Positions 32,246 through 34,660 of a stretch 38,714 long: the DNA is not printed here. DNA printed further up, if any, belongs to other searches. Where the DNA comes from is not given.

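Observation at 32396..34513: In-frame fusion of serine acetyltransferase (CysE) and cysteinyl-tRNA synthetase (CysS) that keeps an internal ribosome-binding site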

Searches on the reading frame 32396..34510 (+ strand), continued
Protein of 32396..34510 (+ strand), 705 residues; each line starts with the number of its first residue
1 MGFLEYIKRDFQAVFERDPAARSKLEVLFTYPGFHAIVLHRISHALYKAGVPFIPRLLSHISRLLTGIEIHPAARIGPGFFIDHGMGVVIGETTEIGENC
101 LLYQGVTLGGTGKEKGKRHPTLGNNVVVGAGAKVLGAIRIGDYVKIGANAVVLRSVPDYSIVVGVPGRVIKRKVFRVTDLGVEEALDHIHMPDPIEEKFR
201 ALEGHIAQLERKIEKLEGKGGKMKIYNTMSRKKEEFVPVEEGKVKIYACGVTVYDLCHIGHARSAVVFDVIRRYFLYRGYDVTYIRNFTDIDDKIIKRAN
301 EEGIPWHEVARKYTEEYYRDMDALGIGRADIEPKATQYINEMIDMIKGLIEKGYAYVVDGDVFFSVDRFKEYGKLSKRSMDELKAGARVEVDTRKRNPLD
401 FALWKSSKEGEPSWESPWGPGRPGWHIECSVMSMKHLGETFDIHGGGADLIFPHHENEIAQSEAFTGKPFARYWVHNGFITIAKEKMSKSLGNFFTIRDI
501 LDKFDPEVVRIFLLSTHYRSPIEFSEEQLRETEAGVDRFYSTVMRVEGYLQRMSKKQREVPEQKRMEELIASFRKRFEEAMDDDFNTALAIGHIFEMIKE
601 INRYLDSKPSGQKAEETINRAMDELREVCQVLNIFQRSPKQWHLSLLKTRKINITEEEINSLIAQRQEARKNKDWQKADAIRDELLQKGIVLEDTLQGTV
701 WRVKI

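Call 23: search_protein_representatives(protein=window:32396-34510:+)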
Query: 705 residues. Proteins with E-value up to 0.001 (for the whole library): 58502; up to 1e-10: 30294; up to 1e-30: 8204. The best 150 are listed.
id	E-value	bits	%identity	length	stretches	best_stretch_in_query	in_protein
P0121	0.0e+00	1076.9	66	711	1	1-705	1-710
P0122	4.8e-175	600.5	57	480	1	223-703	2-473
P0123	2.9e-169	581.4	53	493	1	223-702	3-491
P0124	2.7e-165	568.3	54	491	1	223-704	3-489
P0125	1.1e-163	562.9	53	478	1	223-702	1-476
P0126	2.0e-163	562.1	52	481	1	223-702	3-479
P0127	4.4e-162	557.6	53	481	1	223-702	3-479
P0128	4.0e-160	551.2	54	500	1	210-700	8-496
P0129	5.4e-159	547.4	52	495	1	223-704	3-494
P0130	1.8e-157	542.4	51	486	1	223-702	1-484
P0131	4.9e-156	537.7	54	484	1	223-704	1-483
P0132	1.6e-154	532.7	52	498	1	223-702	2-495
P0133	9.3e-153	526.8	52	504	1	222-703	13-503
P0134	1.4e-150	519.6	54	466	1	224-702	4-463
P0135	3.2e-150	518.4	52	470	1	223-702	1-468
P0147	1.7e-146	506.1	54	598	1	223-634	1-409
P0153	1.2e-144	500.0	52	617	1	223-697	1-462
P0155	4.0e-144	498.3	48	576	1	217-703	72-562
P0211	1.9e-134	466.3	51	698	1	223-702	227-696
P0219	3.3e-133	462.2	61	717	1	223-540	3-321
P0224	8.1e-133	460.9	47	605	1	221-695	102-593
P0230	1.6e-132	459.9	46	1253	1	217-702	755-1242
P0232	2.1e-132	459.6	37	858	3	216-699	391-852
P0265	1.4e-127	443.7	47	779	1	221-698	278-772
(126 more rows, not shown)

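Call 24: search_protein_families(library=pfam, proteins=[P0211, P0232, P0265, P0230, P0219, P0224, P0155, P0153, P0147], max_evalue=0.0001)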
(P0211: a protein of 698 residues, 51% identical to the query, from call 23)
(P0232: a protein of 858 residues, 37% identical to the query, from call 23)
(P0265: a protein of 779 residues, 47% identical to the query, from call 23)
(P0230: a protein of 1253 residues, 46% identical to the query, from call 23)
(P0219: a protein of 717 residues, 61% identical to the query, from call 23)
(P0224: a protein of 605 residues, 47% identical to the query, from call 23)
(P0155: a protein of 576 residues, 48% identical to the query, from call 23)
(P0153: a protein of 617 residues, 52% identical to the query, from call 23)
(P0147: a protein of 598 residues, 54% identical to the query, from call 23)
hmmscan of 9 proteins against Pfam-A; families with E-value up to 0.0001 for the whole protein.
P0211 (698 aa): 6 families
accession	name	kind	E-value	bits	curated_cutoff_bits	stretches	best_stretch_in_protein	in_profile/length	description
PF01406.26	tRNA-synt_1e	-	3.7e-132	440.7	27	1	240-554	2-300/301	tRNA synthetases class I (C) catalytic domain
PF09334.17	tRNA-synt_1g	-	1.3e-12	47.6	20.1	1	496-538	316-358/391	tRNA synthetases class I (M)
PF09190.17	DALR_2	-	1.8e-12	48.1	22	1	584-632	1-57/57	DALR domain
PF23493.1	CysS_C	-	1.4e-07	31.9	23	1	651-696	6-51/51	Cysteinyl-tRNA ligase anticodon binding domain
PF01921.24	tRNA-synt_1f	-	3.4e-07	30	27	1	500-540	274-315/360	tRNA synthetases class I (K)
PF00133.28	tRNA-synt_1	-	8.3e-06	25.2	22.7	1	496-544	363-412/414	tRNA synthetases class I (I, L, M and V)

P0232 (858 aa): 5 families
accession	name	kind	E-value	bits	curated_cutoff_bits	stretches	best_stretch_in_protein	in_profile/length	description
PF01406.26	tRNA-synt_1e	-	4.8e-149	496.2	27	3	411-722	2-300/301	tRNA synthetases class I (C) catalytic domain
PF09334.17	tRNA-synt_1g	-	5.9e-13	48.8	20.1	1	430-557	12-130/391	tRNA synthetases class I (M)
PF09190.17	DALR_2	-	1.5e-12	48.3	22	1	317-374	1-56/57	DALR domain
PF01921.24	tRNA-synt_1f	-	2.3e-10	40.4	27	0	628-722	235-329/360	tRNA synthetases class I (K)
PF00133.28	tRNA-synt_1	-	6.1e-10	38.9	22.7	0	629-713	330-413/414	tRNA synthetases class I (I, L, M and V)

P0265 (779 aa): 3 families
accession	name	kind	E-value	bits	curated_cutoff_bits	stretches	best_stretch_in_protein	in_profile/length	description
PF01406.26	tRNA-synt_1e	-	3.1e-130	434.4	27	1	293-605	2-300/301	tRNA synthetases class I (C) catalytic domain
PF09190.17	DALR_2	-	9.4e-13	49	22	1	652-713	1-55/57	DALR domain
PF09334.17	tRNA-synt_1g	-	9.4e-11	41.5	20.1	1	313-425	13-126/391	tRNA synthetases class I (M)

P0230 (1253 aa): 4 families
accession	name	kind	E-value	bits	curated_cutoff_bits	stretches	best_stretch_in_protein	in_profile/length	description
PF01406.26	tRNA-synt_1e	-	2.1e-126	421.8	27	1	776-1070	4-299/301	tRNA synthetases class I (C) catalytic domain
PF02536.19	mTERF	-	1.3e-79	267.9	23.1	2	370-673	2-313/314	mTERF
PF09334.17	tRNA-synt_1g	-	1.5e-10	40.9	20.1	1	794-863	13-82/391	tRNA synthetases class I (M)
PF23493.1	CysS_C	-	9.9e-09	35.6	23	1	1204-1242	13-51/51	Cysteinyl-tRNA ligase anticodon binding domain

P0219 (717 aa): 4 families
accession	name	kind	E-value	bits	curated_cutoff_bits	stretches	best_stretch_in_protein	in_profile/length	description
PF01406.26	tRNA-synt_1e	-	5.4e-127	423.8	27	1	18-314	4-300/301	tRNA synthetases class I (C) catalytic domain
PF09334.17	tRNA-synt_1g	-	6.4e-09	35.5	20.1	0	251-301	311-362/391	tRNA synthetases class I (M)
PF01921.24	tRNA-synt_1f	-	4.5e-06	26.3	27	0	260-306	274-321/360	tRNA synthetases class I (K)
PF00133.28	tRNA-synt_1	-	3e-05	23.4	22.7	1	222-300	330-408/414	tRNA synthetases class I (I, L, M and V)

P0224 (605 aa): 4 families
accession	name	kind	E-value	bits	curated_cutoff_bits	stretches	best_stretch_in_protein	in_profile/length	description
PF01406.26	tRNA-synt_1e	-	5.8e-131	436.8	27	1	124-424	7-300/301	tRNA synthetases class I (C) catalytic domain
PF09334.17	tRNA-synt_1g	-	1.1e-09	38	20.1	0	365-406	315-356/391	tRNA synthetases class I (M)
PF00133.28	tRNA-synt_1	-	2.1e-05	23.9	22.7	0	352-414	350-412/414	tRNA synthetases class I (I, L, M and V)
PF01921.24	tRNA-synt_1f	-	7.7e-05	22.2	27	0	374-425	278-330/360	tRNA synthetases class I (K)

P0155 (576 aa): 4 families
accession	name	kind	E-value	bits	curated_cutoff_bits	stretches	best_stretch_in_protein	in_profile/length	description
PF01406.26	tRNA-synt_1e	-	3.5e-130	434.2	27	1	91-387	2-299/301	tRNA synthetases class I (C) catalytic domain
PF09334.17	tRNA-synt_1g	-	7e-13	48.5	20.1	1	112-176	14-78/391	tRNA synthetases class I (M)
PF00133.28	tRNA-synt_1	-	6.3e-06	25.6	22.7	0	294-378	327-412/414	tRNA synthetases class I (I, L, M and V)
PF23493.1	CysS_C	-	1.9e-05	25.1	23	1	523-561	13-51/51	Cysteinyl-tRNA ligase anticodon binding domain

P0153 (617 aa): 6 families
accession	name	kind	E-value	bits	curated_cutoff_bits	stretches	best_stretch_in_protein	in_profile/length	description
PF01406.26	tRNA-synt_1e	-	1.7e-135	451.7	27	1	14-315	2-300/301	tRNA synthetases class I (C) catalytic domain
PF09190.17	DALR_2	-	6.5e-17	62.3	22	1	357-411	1-55/57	DALR domain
PF09334.17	tRNA-synt_1g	-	1.5e-15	57.3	20.1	2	33-142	12-122/391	tRNA synthetases class I (M)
PF00133.28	tRNA-synt_1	-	1.9e-09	37.2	22.7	0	256-306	363-413/414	tRNA synthetases class I (I, L, M and V)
PF23493.1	CysS_C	-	8.2e-09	35.9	23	1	420-462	4-46/51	Cysteinyl-tRNA ligase anticodon binding domain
PF01921.24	tRNA-synt_1f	-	1.1e-08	34.9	27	0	264-325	278-339/360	tRNA synthetases class I (K)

P0147 (598 aa): 5 families
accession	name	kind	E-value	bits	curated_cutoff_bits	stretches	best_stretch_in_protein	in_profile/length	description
PF01406.26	tRNA-synt_1e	-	1e-137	459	27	1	14-311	2-300/301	tRNA synthetases class I (C) catalytic domain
PF09190.17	DALR_2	-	8.6e-18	65.1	22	1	353-411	1-56/57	DALR domain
PF09334.17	tRNA-synt_1g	-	2.2e-15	56.8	20.1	2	33-143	12-123/391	tRNA synthetases class I (M)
PF00133.28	tRNA-synt_1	-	2.7e-07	30.1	22.7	0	220-301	330-412/414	tRNA synthetases class I (I, L, M and V)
PF01921.24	tRNA-synt_1f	-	3.3e-07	30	27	0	26-94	27-92/360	tRNA synthetases class I (K)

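Call 45: list_cluster_members(proteins=[window:32396-34510:+, P0002, P0013, P0028, P0066, P0076, P0089, P0112, P0121, P0075])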
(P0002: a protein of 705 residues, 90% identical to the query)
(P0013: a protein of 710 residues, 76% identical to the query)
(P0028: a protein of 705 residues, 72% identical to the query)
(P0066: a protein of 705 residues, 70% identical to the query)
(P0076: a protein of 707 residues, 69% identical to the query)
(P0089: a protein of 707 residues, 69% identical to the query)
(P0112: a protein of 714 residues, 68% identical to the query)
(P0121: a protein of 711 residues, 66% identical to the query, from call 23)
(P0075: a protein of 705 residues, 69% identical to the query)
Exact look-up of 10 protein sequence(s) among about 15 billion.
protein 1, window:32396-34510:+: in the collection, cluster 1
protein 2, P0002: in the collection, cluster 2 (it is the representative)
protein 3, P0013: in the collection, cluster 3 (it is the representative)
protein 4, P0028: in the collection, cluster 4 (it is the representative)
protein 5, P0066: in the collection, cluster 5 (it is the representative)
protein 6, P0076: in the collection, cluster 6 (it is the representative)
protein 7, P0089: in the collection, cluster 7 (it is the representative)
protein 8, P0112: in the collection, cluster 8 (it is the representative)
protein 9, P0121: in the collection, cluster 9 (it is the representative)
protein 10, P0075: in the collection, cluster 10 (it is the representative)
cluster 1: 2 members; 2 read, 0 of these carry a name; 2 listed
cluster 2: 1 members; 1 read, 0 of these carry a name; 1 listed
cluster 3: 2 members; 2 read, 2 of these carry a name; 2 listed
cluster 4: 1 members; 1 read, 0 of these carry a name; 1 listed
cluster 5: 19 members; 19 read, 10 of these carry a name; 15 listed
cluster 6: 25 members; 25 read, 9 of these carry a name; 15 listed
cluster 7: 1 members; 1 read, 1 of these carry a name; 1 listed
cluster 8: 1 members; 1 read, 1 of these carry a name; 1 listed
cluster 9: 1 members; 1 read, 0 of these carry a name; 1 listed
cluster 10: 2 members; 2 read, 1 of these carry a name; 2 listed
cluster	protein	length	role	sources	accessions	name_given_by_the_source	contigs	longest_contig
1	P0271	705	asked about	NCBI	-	-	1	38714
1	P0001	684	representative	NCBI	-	-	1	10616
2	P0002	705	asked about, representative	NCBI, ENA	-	-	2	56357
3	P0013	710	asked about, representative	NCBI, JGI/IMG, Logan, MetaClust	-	cysteinyl-tRNA synthetase | \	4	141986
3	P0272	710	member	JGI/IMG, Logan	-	cysteinyl-tRNA synthetase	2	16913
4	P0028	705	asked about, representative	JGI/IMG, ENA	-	-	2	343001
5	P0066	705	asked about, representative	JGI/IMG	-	cysteinyl-tRNA synthetase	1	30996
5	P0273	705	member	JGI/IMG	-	cysteinyl-tRNA synthetase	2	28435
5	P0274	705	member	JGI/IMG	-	cysteinyl-tRNA synthetase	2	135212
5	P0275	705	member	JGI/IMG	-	cysteinyl-tRNA synthetase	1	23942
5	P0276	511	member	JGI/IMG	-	cysteinyl-tRNA synthetase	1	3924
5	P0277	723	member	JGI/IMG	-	cysteinyl-tRNA synthetase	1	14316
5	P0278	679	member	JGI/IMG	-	cysteinyl-tRNA synthetase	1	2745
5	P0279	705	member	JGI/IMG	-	cysteinyl-tRNA synthetase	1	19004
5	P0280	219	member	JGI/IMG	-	cysteinyl-tRNA synthetase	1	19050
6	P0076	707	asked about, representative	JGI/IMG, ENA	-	cysteinyl-tRNA synthetase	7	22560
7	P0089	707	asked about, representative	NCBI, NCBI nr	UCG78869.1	MAG: cysteine--tRNA ligase [Nitrospirota bacterium]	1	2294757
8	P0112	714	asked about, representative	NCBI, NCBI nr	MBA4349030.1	MAG: hypothetical protein C0415_03455 [Thermodesulfovibrio sp.] | hypothetical protein [Thermodesulfovibrio sp.]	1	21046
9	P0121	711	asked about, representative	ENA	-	-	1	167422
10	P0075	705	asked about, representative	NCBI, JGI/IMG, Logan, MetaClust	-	cysteinyl-tRNA synthetase | \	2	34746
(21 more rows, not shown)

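Call 47: find_encoding_contigs(protein=P0089, flank=10000, max_places=2)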
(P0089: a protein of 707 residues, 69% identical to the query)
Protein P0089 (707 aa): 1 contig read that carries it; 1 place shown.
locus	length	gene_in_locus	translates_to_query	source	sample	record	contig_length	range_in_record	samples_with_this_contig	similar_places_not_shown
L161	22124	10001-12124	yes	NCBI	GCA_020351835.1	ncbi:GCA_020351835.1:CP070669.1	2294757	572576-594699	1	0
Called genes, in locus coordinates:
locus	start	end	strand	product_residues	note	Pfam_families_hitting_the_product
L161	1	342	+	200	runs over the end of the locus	PF07638:Sigma70_ECF (weak), PF04542:Sigma70_r2 (weak)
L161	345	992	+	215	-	PF13490:zf-HC2 (faint)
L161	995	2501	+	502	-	PF00211:Guanylate_cyc, PF12770:CHAT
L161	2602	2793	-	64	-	PF00561:Abhydrolase_1 (weak)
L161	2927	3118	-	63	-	-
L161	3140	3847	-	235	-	PF02633:Creatininase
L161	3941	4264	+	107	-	PF18912:DZR_2 (weak), PF12773:DZR (weak), PF13248:Zn_ribbon_3 (faint)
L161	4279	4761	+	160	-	PF03843:Slp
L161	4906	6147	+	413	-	PF06245:DUF1015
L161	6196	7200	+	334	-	PF00044:Gp_dh_N, PF02800:Gp_dh_C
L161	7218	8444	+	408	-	PF00162:PGK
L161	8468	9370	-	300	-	PF17284:Spermine_synt_N, PF01564:Spermine_synth, PF13649:Methyltransf_25 (faint)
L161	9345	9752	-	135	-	PF02675:AdoMet_dc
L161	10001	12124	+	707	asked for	PF00132:Hexapep, PF01406:tRNA-synt_1e, PF01921:tRNA-synt_1f (faint), PF00133:tRNA-synt_1 (faint), PF09334:tRNA-synt_1g (weak), PF09190:DALR_2, PF23493:CysS_C (weak)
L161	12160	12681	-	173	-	-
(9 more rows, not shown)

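Call 48: find_encoding_contigs(protein=P0121, flank=10000, max_places=2)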
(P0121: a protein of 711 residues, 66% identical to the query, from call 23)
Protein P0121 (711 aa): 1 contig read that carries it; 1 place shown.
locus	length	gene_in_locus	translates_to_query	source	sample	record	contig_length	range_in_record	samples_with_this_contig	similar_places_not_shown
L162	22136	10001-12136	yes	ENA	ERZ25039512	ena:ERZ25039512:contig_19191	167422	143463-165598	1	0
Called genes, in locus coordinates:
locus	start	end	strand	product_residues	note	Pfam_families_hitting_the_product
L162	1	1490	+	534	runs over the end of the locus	PF00015:MCPsignal, PF04107:GCS2 (faint)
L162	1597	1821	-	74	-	-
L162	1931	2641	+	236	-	PF04452:Methyltrans_RNA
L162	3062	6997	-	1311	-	PF18076:FGAR-AT_N, PF18072:FGAR-AT_linker, PF02769:AIRS_C, PF22689:FGAR-AT_PurM_N-like, PF02769:AIRS_C, PF13507:GATase_5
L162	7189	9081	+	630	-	PF00111:Fer2, PF17650:RACo_linker, PF17651:Raco_middle, PF14574:RACo_C_ter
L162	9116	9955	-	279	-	PF12797:Fer4_2 (faint), PF12837:Fer4_6 (faint), PF00037:Fer4, PF14697:Fer4_21 (weak), PF12838:Fer4_7 (weak), PF13187:Fer4_9 (weak), PF00037:Fer4 (weak)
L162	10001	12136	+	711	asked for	PF00132:Hexapep (weak), PF01406:tRNA-synt_1e, PF01921:tRNA-synt_1f (faint), PF09334:tRNA-synt_1g (weak), PF00133:tRNA-synt_1 (weak), PF09334:tRNA-synt_1g (weak), PF09190:DALR_2, PF23493:CysS_C (weak)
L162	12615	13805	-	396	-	PF14319:Zn_Tnp_IS91, PF04986:Y2_Tnp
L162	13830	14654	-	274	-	PF13495:Phage_int_SAM_4, PF00589:Phage_integrase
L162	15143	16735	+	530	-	PF00015:MCPsignal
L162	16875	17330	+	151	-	PF07603:Lcl_C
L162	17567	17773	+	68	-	-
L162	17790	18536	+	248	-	PF08032:SpoU_sub_bind, PF00588:SpoU_methylase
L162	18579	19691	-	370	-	-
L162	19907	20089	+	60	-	-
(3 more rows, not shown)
